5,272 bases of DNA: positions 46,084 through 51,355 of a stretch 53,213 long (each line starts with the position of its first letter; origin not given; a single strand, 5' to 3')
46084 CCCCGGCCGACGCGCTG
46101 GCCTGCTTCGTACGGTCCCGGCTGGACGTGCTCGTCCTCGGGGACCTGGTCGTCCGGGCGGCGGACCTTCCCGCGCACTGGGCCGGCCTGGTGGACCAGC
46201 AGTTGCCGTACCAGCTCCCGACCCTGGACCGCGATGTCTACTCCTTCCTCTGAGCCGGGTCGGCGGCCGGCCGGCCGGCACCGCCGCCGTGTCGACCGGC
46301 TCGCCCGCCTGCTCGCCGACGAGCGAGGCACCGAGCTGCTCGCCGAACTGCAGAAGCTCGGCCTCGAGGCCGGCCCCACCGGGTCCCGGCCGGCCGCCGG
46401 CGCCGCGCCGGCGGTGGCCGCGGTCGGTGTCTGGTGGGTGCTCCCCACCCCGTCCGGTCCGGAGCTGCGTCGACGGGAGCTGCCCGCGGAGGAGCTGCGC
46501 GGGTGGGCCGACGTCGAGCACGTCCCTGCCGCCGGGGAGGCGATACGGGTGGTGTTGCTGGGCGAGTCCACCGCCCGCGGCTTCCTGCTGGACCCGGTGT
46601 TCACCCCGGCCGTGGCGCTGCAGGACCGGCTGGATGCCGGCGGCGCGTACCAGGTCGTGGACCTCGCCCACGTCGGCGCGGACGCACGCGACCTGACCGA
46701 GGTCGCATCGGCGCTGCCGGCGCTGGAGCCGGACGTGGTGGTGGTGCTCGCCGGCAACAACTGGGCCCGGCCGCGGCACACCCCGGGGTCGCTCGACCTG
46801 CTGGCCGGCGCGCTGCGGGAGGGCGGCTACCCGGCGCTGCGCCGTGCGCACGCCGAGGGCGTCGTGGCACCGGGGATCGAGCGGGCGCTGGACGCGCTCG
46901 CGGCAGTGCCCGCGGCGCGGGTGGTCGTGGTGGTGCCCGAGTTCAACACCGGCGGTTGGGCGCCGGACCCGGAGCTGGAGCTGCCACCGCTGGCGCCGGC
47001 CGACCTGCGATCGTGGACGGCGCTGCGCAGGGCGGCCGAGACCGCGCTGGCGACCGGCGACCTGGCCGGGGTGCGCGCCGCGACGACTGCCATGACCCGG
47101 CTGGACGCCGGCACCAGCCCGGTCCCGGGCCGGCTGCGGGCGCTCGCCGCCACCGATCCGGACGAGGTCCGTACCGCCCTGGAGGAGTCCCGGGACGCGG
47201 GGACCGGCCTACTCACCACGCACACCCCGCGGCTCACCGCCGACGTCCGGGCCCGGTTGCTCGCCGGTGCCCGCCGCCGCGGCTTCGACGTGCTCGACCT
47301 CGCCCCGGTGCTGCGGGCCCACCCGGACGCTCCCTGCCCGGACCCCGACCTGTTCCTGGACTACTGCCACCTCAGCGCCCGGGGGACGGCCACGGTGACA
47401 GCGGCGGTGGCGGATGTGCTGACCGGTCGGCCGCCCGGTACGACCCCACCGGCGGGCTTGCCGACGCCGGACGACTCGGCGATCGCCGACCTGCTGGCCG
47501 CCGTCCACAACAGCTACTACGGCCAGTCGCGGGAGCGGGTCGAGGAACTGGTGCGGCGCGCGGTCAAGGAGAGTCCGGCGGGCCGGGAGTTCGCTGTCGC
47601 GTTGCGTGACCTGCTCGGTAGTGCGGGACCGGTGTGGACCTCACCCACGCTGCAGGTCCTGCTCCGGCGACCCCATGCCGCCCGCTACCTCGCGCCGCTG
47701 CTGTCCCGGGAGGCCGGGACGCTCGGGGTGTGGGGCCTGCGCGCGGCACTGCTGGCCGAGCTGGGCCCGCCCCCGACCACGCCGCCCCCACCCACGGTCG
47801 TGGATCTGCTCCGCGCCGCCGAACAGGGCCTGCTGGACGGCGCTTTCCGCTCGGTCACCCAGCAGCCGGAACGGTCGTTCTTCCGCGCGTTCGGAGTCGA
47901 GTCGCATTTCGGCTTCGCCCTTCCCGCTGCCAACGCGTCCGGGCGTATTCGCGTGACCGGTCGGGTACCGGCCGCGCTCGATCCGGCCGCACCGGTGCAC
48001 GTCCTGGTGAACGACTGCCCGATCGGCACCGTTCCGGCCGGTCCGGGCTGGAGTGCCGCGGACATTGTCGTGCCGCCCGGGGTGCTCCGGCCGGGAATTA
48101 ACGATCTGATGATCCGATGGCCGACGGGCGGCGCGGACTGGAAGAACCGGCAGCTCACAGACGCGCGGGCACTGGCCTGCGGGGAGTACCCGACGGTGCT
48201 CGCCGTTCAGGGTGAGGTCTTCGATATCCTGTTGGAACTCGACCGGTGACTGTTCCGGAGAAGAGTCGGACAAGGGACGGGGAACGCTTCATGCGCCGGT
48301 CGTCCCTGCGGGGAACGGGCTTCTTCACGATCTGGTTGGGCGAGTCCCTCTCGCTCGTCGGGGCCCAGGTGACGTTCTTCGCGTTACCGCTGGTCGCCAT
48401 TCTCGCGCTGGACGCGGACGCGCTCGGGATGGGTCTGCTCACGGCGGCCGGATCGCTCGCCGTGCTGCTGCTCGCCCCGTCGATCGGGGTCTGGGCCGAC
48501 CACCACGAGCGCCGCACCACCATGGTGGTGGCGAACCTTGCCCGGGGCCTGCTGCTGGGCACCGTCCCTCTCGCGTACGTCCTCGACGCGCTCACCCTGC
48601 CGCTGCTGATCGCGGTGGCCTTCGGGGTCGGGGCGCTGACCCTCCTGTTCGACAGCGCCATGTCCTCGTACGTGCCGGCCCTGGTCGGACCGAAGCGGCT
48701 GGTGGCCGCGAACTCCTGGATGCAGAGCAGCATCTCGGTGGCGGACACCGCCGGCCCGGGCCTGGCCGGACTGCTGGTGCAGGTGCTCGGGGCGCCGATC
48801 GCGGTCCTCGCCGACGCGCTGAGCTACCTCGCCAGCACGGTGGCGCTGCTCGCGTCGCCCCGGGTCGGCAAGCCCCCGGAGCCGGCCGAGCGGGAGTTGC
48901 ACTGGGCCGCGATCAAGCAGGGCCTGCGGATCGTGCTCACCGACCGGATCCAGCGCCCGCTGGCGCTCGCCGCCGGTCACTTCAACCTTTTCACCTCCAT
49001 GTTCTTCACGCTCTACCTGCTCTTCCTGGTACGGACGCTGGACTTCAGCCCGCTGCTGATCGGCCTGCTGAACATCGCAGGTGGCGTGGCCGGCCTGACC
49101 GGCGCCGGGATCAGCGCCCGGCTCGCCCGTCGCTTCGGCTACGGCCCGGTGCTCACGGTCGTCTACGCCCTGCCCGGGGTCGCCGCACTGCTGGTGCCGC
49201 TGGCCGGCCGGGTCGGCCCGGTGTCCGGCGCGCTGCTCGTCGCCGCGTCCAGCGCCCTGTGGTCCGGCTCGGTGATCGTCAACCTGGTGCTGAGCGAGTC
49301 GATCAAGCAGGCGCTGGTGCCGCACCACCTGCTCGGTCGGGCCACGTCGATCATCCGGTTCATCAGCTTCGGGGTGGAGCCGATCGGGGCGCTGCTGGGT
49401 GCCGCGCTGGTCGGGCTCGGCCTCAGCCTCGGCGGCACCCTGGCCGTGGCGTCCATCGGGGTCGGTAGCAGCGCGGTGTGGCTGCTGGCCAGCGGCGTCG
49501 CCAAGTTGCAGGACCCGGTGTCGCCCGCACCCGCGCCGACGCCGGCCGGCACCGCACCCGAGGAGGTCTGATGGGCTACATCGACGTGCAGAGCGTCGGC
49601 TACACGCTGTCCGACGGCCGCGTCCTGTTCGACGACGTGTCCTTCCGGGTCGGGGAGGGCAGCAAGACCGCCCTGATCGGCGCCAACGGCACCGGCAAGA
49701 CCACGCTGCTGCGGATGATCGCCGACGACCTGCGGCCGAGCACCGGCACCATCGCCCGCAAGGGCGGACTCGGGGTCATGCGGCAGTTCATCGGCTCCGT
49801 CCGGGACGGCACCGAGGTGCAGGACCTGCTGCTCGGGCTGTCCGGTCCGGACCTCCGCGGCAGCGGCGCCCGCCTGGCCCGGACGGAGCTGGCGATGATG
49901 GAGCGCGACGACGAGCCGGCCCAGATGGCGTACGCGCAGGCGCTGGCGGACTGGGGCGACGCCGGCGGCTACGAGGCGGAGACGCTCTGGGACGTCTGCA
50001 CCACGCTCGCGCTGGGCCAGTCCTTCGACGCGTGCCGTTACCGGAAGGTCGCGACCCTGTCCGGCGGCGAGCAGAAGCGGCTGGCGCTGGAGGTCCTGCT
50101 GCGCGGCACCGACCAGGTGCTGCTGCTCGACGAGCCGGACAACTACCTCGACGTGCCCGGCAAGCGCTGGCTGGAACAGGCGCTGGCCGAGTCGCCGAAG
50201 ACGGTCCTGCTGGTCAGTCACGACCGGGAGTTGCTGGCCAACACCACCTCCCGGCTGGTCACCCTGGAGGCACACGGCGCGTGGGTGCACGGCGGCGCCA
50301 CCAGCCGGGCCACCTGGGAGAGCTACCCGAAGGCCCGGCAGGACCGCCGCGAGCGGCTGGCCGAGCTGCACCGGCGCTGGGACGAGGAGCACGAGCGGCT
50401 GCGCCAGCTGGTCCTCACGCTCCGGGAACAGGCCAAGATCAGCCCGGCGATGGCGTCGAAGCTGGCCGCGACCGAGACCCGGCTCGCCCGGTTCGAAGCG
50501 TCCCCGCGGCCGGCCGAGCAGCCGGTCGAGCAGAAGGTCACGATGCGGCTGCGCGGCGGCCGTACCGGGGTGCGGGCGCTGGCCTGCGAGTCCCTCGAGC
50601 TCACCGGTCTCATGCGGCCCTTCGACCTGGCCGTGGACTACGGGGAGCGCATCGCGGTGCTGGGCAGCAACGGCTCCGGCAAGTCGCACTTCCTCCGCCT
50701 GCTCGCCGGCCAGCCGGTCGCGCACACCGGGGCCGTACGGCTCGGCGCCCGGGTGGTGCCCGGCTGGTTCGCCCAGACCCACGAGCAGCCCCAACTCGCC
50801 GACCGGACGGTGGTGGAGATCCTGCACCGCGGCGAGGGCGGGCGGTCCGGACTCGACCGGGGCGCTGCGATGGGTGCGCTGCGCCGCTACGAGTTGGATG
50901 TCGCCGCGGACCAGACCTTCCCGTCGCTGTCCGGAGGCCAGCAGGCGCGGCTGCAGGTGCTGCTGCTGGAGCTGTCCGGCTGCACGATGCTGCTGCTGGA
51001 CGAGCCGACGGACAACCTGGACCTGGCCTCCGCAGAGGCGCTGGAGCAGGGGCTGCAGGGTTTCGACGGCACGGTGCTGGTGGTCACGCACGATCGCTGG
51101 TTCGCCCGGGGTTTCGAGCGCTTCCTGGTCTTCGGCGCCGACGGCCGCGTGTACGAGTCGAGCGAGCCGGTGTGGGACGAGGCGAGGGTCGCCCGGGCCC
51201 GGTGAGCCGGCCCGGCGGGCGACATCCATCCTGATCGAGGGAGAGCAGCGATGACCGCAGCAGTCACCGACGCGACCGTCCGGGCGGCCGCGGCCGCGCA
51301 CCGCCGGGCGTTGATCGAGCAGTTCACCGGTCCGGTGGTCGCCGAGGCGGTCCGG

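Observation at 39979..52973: Tightly packed operon with an enzyme set that fits no RiPP class I know: acidic peptide ORF, SBP5-like protein, B12-rSAM, RRE-E1 enzyme, carbamoyltransferase, SGNH protein, MFS, ABC-F, 2OG oxygenase and AKR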

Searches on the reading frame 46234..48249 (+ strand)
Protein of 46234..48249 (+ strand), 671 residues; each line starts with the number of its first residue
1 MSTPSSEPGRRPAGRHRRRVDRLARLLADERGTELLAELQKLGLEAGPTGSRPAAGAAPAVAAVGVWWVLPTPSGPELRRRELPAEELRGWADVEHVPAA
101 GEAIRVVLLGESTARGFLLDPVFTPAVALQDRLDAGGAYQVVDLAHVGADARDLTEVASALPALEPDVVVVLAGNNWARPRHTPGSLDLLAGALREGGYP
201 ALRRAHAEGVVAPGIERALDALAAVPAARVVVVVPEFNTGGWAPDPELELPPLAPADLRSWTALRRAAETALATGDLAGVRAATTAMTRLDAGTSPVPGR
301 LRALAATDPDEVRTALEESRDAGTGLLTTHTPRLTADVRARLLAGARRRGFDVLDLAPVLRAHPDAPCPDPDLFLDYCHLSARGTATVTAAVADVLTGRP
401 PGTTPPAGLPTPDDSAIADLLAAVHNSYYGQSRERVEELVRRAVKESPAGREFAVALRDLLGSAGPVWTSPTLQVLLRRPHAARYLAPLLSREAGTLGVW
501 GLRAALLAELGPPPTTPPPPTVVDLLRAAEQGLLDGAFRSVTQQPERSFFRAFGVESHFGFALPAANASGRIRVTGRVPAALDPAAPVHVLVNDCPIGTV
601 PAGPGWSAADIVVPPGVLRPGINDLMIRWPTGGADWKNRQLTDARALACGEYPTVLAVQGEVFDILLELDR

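Call 6: search_protein_families(library=pfam, proteins=[window:46234-48249:+], max_evalue=0.01)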
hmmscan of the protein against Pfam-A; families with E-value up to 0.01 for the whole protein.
window:46234-48249:+ (671 aa): 1 family
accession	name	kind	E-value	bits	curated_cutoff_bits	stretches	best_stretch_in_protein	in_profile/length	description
PF13472.12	Lipase_GDSL_2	-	1.2e-06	29.6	32.9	1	109-245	2-120/178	GDSL-like Lipase/Acylhydrolase family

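Call 7: search_protein_families(library=ncbifam, proteins=[window:46234-48249:+], max_evalue=0.01)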
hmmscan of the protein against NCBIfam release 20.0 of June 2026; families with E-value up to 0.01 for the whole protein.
window:46234-48249:+ (671 aa): 0 families

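Call 74: search_protein_families(library=pfam, proteins=[window:46234-48249:+], max_evalue=0.001)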
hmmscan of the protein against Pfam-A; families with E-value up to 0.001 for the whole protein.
window:46234-48249:+ (671 aa): 1 family
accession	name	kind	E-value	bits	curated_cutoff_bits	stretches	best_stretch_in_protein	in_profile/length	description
PF13472.12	Lipase_GDSL_2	-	1.2e-06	29.6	32.9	1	109-245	2-120/178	GDSL-like Lipase/Acylhydrolase family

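Call 80: search_solved_structures(query=window:46234-48249:+, max_evalue=1)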
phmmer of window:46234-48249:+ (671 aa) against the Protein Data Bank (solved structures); distinct sequences matched with E-value up to 1: 0.

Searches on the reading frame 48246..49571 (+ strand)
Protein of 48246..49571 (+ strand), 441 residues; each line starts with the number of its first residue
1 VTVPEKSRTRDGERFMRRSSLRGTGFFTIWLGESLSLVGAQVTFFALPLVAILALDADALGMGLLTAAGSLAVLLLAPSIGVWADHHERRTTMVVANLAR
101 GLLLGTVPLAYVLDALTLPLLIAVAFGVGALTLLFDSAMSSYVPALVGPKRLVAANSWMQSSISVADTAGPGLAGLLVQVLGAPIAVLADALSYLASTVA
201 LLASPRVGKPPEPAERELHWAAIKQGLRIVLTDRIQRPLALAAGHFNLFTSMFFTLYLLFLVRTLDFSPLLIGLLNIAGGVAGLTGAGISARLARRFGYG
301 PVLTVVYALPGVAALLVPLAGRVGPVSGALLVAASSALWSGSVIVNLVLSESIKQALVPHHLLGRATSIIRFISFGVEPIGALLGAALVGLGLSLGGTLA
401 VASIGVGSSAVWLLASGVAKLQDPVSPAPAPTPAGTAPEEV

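Call 6: search_protein_families(library=pfam, proteins=[window:48246-49571:+], max_evalue=0.01)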
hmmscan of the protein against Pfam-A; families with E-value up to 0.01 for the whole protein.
window:48246-49571:+ (441 aa): 3 families
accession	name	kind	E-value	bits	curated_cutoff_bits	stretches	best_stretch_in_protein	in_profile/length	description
PF07690.21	MFS_1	-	3.5e-28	99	33.4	1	29-374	1-339/347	Major Facilitator Superfamily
PF05977.19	MFS_3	-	6.1e-24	84.8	27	1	21-420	7-397/524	Transmembrane secretion effector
PF11700.14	ATG22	-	0.0057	15.9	24.1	0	253-328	304-378/482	Vacuole effluxer Atg22 like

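Call 7: search_protein_families(library=ncbifam, proteins=[window:48246-49571:+], max_evalue=0.01)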
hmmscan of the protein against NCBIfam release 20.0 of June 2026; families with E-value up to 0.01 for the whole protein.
window:48246-49571:+ (441 aa): 9 families
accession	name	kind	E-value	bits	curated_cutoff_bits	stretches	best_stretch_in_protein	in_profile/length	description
TIGR00900.1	2A0121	subfamily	2.2e-46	158.9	319.6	1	26-389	1-360/364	H+ Antiporter protein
NF007792.0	PRK10489.1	equivalog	1.7e-13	50.4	324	1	26-415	19-396/419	enterobactin transporter EntS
NF000245.1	macrolide_MefA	exception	8.6e-11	41.5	675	1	25-387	10-368/405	macrolide efflux MFS transporter Mef(A)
NF008397.0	PRK11195.1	equivalog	3.6e-06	26.3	297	1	25-181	4-151/414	lysophospholipid transporter LplT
NF006386.0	PRK08633.1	equivalog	7.4e-06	23.9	1221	1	65-183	52-166/1147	acyl-[ACP]--phospholipid O-acyltransferase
NF000051.1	macrolide_MefB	exception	6.3e-05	22.1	800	1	26-260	11-241/409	macrolide efflux MFS transporter Mef(B)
NF041056.1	ryptide_ex_MFS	equivalog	0.00062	19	575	1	151-298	128-274/392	ryptide export MFS transporter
NF012178.0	tet_MFS_V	exception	0.0015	17.7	640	1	50-382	33-364/409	tetracycline efflux MFS transporter Tet(V)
NF041040.1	FslB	exception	0.0021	17.2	600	1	71-192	58-173/417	rhizoferrin export MFS transporter FslB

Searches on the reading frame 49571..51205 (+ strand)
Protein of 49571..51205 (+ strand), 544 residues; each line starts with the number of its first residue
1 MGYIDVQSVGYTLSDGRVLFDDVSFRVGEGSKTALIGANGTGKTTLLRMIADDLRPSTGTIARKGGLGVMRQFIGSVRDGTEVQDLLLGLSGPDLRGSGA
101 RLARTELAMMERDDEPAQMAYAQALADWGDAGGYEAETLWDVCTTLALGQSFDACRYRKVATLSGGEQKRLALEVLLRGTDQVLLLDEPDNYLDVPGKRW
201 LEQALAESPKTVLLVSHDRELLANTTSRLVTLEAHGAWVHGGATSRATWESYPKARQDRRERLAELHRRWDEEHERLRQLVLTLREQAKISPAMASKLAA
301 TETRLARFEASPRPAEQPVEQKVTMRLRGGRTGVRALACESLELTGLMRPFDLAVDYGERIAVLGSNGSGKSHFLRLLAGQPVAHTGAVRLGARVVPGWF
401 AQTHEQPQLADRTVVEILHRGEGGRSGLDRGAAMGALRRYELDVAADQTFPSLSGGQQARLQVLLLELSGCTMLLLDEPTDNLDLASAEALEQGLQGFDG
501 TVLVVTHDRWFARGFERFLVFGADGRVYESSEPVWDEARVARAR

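Call 6: search_protein_families(library=pfam, proteins=[window:49571-51205:+], max_evalue=0.01)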
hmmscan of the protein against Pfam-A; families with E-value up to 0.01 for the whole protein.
window:49571-51205:+ (544 aa): 17 families
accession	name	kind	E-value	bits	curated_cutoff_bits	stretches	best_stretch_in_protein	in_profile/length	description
PF00005.33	ABC_tran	-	7.9e-38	130.6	25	2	21-190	2-136/137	ABC transporter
PF13304.12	AAA_21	-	4.9e-14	53.5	27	1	33-73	2-48/304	AAA domain, putative AbiEii toxin, Type IV TA system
PF02463.25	SMC_N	-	1.9e-08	34.5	40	0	162-229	136-208/220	RecF/RecN/SMC N terminal domain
PF13555.12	AAA_29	-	1.4e-06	28.4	27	1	20-47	12-39/61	P-loop containing region of AAA domain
PF13401.12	AAA_22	-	1e-05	26.3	27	0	33-57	8-35/130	AAA domain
PF05729.18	NACHT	-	2.2e-05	24.8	26.7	0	33-55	3-25/167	NACHT domain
PF24389.1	ORC-CDC6-like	-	4.9e-05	22.7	27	0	31-50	33-52/571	ORC-CDC6-like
PF03193.22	RsgA_GTPase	-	7.5e-05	23.1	30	0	30-68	106-144/174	RsgA GTPase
PF13191.12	AAA_16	-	0.00026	21.9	32.6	0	357-493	22-154/167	AAA ATPase domain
PF00006.31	ATP-synt_ab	-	0.00034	20.8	29.5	0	22-53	6-37/213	ATP synthase alpha/beta family, nucleotide-binding domain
PF13175.12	AAA_15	-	0.00083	19.5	32.1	0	32-50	25-43/374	AAA ATPase domain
PF01935.23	DUF87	-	0.0012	19.5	23.2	0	358-380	23-45/220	Helicase HerA, central domain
PF13479.12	AAA_24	-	0.0017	18.7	27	0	32-50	4-22/195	AAA domain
PF13521.12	AAA_28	-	0.0021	18.7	27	0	33-53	2-22/164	AAA domain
PF13476.12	AAA_23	-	0.0022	19.1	27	0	31-50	20-39/201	AAA domain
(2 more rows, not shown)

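Call 7: search_protein_families(library=ncbifam, proteins=[window:49571-51205:+], max_evalue=0.01)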
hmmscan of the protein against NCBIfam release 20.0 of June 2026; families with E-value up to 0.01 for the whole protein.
window:49571-51205:+ (544 aa): 197 families (the best 25 are shown)
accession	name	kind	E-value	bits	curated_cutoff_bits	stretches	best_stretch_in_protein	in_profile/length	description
NF000355.4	ribo_prot_ABC_F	equivalog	4.2e-78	263.4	380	1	15-513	13-490/499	ribosomal protection-like ABC-F family protein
NF000171.1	ABCF_producer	exception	1e-64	219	800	1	15-527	14-539/541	TlrC/CarA/OleB/SrmB family ABC-F type ribosomal protection protein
TIGR03719.1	ABC_ABC_ChvD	subfamily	4.8e-58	197.1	806.75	2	158-512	157-503/552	energy-dependent translational throttle protein EttA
NF008775.0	PRK11819.1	equivalog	2.5e-57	194.8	599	2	158-512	159-505/556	energy-dependent translational throttle protein EttA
NF011646.0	PRK15064.1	equivalog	1.7e-56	191.8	762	1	17-514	14-500/530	ABC-F family ATPase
NF050005.1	ABC_ATPase_Uup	equivalog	7.5e-56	189.6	900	3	345-528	332-517/636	ATP-binding cassette ATPase Uup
NF008358.0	PRK11147.1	equivalog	5.5e-52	176.9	936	2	159-512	153-500/635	ABC transporter ATP-binding protein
NF000170.2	ABCF_Vga_all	exception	1e-48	166.2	725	3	288-513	224-444/521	Vga family ABC-F type ribosomal protection protein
NF000168.2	ABCF_Msr_all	exception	4.9e-47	160.6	680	3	349-511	313-467/487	Msr family ABC-F type ribosomal protection protein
NF000166.1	ABCF_CarA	exception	2.5e-46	158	1050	2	17-282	18-288/556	ABC-F type ribosomal protection protein Car(A)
NF000169.2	ABCF_Sal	exception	3.2e-46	158.1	725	3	351-515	334-494/542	Sal family ABC-F type ribosomal protection protein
NF043038.1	ABCF_CplR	exception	6.9e-43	147.1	780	3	157-233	394-470/544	ABC-F type ribosomal protection protein CplR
NF007921.0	PRK10636.1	equivalog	2.1e-41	141.9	917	2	148-527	134-505/638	ABC transporter ATP-binding protein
NF040873.1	AztA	equivalog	3.2e-41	141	220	3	348-511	8-181/191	zinc ABC transporter ATP-binding protein AztA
NF010068.0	PRK13548.1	equivalog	1.2e-40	139.3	261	3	346-532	19-226/261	heme ABC transporter ATP-binding protein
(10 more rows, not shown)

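Call 84: search_solved_structures(query=window:49571-51205:+, max_evalue=1e-30)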
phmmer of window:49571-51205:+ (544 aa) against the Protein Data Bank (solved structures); distinct sequences matched with E-value up to 1e-30: 15.
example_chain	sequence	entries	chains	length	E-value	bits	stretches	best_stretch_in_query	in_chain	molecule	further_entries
9njf_Y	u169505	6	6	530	4.4e-47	164.2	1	16-516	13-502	Probable ATP-binding protein YbiT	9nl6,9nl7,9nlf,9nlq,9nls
7msc_x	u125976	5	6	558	9.2e-40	140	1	16-512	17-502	Energy-dependent translational throttle protein EttA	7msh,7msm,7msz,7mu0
9nlj_U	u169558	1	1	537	3.9e-39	138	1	160-514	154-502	Uup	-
8buu_9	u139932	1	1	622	1e-37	133.3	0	135-261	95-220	ExpZ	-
3j5s_D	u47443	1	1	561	1.5e-37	132.7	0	158-301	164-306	Energy-dependent translational throttle A (EttA)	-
4fin_A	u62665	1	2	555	1.5e-37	132.7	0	158-301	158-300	EttA (YjjK) ABCF family protein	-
9nlh_H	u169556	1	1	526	9.8e-37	130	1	17-517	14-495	YheS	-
9nl5_E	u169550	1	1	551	2.5e-36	128.7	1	158-527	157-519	EttA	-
9nlb_E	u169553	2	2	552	2.6e-36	128.7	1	158-527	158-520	Energy-dependent translational throttle protein EttA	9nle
6ha8_V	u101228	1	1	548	4.2e-36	128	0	161-513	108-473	Nucleotide-binding protein ExpZ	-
9vvi_W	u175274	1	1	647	2.3e-35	125.5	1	17-517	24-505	Probable ATP-binding protein YheS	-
5zxd_A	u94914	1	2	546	1.2e-34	123.1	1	14-509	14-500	ATP-binding cassette sub-family F member 1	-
6r84_A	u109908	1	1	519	3.5e-34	121.6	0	145-509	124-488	ABC transporter ATP-binding protein ARB1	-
7p7q_0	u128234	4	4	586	1.5e-31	112.9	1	19-522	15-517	ARE-ABC-F family resistance factor PoxtA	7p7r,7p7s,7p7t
7p48_6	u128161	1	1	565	9.9e-31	110.2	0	157-512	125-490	ABC-F type ribosomal protection protein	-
